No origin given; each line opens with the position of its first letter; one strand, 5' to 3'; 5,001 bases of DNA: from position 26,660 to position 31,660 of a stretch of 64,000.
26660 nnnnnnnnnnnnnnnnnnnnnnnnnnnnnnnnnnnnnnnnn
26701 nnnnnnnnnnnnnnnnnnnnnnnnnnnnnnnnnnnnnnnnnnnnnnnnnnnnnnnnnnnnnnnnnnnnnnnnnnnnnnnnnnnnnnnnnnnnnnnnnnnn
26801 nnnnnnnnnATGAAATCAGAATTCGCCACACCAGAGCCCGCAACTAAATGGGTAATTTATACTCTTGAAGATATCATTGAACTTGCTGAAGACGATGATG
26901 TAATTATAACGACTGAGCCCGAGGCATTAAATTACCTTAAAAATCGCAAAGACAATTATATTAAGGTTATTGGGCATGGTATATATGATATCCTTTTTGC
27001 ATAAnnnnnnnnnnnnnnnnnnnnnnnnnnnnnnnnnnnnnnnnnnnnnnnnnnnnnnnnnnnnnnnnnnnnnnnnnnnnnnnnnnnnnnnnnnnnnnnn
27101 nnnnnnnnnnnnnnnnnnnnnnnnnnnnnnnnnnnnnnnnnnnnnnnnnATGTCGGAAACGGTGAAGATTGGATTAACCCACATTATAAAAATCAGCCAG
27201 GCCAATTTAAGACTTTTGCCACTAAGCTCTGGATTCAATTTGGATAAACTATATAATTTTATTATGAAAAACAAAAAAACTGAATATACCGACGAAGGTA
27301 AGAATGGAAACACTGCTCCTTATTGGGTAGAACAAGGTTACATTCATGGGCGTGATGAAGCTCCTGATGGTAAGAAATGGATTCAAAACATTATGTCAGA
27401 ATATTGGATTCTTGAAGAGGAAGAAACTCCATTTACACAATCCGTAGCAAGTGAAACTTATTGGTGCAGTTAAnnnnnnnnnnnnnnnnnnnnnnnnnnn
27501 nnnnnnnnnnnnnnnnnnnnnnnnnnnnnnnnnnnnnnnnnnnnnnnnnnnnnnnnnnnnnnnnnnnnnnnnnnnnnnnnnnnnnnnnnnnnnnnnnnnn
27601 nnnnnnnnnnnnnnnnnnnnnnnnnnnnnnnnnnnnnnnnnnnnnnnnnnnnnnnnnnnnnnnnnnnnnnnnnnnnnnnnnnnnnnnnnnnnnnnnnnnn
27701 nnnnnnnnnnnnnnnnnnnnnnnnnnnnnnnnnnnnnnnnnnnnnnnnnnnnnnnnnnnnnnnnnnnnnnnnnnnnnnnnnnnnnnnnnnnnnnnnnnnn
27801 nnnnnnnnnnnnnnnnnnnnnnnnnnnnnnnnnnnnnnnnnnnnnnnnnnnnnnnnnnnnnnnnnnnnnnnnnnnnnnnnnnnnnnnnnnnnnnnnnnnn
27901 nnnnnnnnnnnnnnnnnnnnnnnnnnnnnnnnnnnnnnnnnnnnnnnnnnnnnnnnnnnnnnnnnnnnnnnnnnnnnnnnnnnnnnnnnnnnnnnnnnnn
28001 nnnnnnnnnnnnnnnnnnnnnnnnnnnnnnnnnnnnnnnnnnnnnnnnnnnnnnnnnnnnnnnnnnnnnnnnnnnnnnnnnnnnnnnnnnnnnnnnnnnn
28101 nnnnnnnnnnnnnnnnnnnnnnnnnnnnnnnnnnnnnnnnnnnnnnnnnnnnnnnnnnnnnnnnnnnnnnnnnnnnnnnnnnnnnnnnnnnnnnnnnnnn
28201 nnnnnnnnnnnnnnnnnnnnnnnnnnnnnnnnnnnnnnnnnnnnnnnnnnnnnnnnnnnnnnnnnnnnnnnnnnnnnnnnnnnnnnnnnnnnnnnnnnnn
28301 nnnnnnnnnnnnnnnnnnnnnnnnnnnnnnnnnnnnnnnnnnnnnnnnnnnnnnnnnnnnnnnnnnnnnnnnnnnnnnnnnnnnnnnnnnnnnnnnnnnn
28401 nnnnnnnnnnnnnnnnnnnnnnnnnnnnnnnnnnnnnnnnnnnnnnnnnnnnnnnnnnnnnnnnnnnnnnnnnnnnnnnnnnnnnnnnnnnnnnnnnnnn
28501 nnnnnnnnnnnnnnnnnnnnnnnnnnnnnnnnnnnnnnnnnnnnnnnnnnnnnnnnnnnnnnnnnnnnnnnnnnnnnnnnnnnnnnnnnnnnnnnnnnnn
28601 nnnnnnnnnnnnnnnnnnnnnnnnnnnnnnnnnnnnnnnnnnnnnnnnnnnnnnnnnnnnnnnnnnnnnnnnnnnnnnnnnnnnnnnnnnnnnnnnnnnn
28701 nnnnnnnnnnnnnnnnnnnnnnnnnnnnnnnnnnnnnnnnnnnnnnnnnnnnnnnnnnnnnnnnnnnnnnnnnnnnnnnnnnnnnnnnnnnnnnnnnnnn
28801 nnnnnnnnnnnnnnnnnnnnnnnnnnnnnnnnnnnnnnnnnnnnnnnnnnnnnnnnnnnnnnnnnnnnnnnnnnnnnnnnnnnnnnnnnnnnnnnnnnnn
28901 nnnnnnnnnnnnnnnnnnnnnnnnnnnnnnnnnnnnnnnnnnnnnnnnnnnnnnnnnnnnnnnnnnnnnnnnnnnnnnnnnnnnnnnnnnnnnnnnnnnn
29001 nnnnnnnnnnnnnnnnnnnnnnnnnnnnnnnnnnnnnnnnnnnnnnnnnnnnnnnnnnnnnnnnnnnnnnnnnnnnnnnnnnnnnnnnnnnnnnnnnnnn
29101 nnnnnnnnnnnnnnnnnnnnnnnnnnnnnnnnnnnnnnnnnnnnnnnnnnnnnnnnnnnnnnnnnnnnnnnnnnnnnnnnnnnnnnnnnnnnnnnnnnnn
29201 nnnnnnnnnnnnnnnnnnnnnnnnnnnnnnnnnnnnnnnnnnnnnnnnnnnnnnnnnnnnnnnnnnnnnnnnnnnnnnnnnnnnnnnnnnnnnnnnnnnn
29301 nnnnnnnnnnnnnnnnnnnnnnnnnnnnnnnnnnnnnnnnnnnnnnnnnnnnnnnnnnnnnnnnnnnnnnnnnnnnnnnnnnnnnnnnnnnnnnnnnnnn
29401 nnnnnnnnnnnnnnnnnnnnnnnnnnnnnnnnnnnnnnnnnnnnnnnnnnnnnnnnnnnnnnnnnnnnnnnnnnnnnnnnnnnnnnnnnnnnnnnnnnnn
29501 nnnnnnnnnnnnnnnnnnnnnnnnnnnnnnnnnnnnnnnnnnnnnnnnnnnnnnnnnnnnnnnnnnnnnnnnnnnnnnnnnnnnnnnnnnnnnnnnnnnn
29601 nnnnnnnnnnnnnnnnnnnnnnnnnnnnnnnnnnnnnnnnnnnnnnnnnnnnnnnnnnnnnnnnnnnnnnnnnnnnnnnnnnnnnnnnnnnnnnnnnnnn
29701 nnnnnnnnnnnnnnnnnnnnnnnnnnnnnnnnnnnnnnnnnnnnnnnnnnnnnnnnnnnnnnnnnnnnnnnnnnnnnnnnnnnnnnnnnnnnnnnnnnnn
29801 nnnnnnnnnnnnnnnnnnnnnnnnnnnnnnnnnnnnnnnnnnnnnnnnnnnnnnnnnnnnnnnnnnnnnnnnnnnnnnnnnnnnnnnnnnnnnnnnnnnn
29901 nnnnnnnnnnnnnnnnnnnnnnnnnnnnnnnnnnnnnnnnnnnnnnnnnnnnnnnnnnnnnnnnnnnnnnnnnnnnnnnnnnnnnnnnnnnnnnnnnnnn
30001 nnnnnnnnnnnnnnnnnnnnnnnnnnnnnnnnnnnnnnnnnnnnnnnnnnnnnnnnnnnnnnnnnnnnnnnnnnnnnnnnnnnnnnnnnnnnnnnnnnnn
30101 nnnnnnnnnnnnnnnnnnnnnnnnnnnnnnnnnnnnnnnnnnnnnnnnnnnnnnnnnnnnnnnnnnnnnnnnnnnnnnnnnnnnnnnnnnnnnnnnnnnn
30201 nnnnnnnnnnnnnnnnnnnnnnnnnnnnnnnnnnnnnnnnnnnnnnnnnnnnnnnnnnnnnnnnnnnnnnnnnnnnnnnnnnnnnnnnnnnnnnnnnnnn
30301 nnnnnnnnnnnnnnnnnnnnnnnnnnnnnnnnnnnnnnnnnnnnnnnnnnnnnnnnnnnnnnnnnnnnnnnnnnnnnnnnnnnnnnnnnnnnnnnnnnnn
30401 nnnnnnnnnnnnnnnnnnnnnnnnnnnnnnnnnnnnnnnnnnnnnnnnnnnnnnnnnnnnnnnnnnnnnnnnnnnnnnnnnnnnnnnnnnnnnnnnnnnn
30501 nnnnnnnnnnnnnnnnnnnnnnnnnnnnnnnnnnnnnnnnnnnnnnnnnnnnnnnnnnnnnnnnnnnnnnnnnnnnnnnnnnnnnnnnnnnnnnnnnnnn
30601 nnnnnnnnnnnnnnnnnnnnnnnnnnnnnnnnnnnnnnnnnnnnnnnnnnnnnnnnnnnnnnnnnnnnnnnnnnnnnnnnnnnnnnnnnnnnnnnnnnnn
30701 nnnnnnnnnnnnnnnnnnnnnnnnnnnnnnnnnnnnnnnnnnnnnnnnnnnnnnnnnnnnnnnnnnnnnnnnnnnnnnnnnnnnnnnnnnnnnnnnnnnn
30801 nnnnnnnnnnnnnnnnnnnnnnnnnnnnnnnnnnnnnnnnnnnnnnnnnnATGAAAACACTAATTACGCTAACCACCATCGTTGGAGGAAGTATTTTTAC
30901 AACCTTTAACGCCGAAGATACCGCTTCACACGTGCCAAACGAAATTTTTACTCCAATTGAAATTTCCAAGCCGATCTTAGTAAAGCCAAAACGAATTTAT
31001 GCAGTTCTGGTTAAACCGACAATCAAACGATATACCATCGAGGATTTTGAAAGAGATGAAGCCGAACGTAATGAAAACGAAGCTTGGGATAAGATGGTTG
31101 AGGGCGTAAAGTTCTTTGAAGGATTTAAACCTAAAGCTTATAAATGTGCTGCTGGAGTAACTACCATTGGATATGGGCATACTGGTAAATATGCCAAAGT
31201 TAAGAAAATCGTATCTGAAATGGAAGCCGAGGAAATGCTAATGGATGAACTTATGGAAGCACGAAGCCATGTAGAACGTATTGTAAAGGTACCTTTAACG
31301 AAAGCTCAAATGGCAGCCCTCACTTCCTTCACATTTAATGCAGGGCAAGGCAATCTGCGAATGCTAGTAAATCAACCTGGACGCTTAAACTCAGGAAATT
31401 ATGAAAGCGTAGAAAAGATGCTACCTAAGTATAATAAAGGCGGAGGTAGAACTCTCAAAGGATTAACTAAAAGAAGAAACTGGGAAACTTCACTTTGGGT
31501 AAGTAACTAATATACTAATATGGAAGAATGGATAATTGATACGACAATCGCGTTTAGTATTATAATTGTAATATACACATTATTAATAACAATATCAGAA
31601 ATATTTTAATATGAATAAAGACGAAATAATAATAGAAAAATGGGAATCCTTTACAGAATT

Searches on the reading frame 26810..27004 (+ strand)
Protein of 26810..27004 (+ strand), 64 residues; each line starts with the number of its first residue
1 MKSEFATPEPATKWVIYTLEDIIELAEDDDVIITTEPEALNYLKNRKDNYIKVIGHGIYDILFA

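Call 33: find_encoding_contigs(protein=window:26810-27004:+, flank=10000, max_places=10)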
Protein window:26810-27004:+ (64 aa): 21 contigs read that carry it; 10 places shown.
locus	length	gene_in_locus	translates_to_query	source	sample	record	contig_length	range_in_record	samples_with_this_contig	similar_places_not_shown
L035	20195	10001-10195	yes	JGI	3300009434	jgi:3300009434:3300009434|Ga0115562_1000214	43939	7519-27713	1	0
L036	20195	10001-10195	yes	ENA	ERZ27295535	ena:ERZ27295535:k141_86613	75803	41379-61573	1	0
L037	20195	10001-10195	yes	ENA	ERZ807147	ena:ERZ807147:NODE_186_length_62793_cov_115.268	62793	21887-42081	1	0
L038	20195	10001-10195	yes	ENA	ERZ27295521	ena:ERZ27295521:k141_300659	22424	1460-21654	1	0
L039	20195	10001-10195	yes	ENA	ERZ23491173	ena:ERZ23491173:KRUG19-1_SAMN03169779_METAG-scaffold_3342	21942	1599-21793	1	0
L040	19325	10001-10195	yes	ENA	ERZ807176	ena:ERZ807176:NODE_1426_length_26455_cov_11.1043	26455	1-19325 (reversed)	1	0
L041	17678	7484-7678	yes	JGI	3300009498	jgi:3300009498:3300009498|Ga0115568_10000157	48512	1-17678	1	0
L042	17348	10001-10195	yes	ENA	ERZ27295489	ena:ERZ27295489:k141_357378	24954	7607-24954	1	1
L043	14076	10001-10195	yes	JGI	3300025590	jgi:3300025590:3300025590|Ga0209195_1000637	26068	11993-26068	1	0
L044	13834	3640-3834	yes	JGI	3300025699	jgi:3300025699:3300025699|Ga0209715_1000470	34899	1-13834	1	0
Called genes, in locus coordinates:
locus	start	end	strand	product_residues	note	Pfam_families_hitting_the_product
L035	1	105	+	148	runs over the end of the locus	-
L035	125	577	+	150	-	-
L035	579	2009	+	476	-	-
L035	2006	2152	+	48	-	-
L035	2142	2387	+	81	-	-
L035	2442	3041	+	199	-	PF04275:P-mevalo_kinase, PF21448:DNMK (faint)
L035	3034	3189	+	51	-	-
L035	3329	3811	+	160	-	-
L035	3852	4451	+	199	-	PF00929:RNase_T (faint)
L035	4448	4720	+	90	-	-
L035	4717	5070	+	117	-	-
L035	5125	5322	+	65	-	-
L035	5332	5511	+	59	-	-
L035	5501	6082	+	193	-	PF27257:HI_0787_N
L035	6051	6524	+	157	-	-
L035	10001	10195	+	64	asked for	-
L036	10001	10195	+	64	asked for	-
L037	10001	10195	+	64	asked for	-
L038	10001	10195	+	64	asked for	-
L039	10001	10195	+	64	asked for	-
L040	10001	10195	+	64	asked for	-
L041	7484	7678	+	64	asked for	-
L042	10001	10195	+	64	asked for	-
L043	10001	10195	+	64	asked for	-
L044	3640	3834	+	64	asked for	-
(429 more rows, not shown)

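Call 49: search_protein_families(library=pfam, max_evalue=0.01, proteins=[window:26810-27004:+])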
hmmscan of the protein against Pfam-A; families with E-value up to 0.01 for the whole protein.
window:26810-27004:+ (64 aa): 0 families

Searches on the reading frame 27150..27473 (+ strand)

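Call 49: search_protein_families(library=pfam, max_evalue=0.01, proteins=[window:27150-27473:+])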
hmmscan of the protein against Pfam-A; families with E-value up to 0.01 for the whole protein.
window:27150-27473:+ (107 aa): 1 family
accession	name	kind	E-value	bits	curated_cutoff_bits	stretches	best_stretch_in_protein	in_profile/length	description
PF20776.3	SLS1_N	-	0.002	19.1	24.4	1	25-89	35-95/97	SLS1 protein N-terminal domain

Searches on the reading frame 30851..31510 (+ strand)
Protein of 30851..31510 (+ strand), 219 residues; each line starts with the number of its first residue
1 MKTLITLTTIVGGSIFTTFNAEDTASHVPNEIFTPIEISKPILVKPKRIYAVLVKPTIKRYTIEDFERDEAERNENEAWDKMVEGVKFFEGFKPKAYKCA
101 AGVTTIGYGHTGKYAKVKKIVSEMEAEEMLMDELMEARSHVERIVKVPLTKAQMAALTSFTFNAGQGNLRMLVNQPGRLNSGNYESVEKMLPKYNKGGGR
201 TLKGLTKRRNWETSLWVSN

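Call 10: search_protein_families(library=phrogs, proteins=[window:30851-31510:+])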
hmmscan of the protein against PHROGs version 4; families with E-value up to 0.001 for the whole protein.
window:30851-31510:+ (219 aa): 6 families
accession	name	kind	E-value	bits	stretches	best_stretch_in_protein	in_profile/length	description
phrog_7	-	lysis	9.3e-39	134.2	1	81-216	557-695/873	endolysin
phrog_33083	-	lysis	5.8e-23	82.3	1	83-216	8-140/456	endolysin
phrog_10457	-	lysis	6e-12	46.6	1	126-218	7-95/95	endolysin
phrog_28234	-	lysis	7.7e-09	36.1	1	103-218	98-221/372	endolysin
phrog_7910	-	lysis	3.1e-07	31.9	1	128-214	4-89/96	endolysin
phrog_2083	-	head and packaging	1.2e-05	25.1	1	89-191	770-878/908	internal virion lysozyme motif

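Call 29: find_related_loci(query=window:30851-31510:+, collection=viral_contigs, flank=6000)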
Query window:30851-31510:+ (219 aa) in viral_contigs; peptide patterns used: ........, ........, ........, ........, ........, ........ (x = any residue, [..] = any of these).
13 stretches matched a pattern; 8 encode a relative of the query (tblastn E <= 1e-3); 8 distinct loci.
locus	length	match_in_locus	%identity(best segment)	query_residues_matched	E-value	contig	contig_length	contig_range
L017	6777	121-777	100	1-219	5e-149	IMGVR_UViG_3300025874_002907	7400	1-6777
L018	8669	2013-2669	100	1-219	4e-148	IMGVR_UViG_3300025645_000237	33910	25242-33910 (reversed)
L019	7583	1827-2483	100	1-219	4e-148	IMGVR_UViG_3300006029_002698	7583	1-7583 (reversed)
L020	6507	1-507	100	51-219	2e-114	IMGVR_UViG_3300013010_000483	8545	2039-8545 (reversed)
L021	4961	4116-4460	34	89-205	6e-18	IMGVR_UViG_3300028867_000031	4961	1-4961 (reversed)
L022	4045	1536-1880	34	89-205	6e-18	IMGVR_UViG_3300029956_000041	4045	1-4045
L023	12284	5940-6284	34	89-205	6e-18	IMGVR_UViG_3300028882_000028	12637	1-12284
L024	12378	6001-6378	36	89-209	5e-10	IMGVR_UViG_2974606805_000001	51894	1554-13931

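Call 49: search_protein_families(library=pfam, max_evalue=0.01, proteins=[window:30851-31510:+])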
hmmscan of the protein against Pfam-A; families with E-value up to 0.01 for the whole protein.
window:30851-31510:+ (219 aa): 1 family
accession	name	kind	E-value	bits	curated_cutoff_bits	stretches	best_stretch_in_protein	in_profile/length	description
PF00959.24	Phage_lysozyme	-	2.6e-35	121.9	22.3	1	88-212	2-125/125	Phage lysozyme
